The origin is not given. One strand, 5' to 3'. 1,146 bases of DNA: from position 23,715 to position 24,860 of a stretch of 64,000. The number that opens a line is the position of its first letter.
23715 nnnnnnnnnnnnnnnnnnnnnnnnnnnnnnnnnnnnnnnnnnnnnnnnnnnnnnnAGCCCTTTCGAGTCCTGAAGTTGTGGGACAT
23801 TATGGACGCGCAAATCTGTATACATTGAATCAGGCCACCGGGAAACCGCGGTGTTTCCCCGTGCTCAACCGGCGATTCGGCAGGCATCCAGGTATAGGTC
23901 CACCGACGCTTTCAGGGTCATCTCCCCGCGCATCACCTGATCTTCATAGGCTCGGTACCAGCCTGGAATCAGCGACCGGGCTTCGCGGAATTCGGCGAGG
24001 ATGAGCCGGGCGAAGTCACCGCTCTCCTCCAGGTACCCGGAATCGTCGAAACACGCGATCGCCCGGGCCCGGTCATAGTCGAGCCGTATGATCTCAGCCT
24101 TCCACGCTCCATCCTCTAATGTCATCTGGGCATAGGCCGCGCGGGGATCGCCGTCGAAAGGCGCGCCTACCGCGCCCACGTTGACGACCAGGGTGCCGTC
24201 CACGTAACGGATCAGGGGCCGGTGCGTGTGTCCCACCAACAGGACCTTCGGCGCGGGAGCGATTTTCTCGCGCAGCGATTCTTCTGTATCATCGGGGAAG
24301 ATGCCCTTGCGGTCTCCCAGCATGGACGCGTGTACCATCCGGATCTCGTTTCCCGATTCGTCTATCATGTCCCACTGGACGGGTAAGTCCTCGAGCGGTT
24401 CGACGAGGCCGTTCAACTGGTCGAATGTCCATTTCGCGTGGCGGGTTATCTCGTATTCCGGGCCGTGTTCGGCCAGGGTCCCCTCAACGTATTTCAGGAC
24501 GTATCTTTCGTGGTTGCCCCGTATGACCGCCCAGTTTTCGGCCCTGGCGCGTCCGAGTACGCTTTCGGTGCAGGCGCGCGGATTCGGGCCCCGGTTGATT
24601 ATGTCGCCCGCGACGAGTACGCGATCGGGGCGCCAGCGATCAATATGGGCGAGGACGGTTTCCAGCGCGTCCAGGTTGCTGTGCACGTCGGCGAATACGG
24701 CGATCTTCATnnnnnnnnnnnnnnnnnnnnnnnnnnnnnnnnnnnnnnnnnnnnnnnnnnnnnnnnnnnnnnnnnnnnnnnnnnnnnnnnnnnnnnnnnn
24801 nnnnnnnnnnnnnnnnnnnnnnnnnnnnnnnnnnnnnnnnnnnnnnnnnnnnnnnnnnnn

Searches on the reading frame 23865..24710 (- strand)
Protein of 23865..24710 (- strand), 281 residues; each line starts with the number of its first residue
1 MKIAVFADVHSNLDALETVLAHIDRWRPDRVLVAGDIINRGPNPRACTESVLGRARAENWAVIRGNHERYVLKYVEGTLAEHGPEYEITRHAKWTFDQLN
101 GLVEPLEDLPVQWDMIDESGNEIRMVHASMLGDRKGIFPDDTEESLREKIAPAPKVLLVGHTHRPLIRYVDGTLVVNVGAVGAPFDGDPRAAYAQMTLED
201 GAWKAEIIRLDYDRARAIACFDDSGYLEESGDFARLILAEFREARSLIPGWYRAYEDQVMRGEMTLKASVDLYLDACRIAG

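Call 56: search_protein_families(library=pfam, proteins=[window:23865-24710:-], max_evalue=0.001)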
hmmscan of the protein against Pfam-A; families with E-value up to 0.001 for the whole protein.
window:23865-24710:- (281 aa): 2 families
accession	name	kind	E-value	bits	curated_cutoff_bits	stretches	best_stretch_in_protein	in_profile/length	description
PF12850.12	Metallophos_2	-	2.5e-22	80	27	1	1-200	1-153/154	Calcineurin-like phosphoesterase superfamily domain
PF00149.33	Metallophos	-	1.5e-17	65.1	21.5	1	1-165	1-191/191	Calcineurin-like phosphoesterase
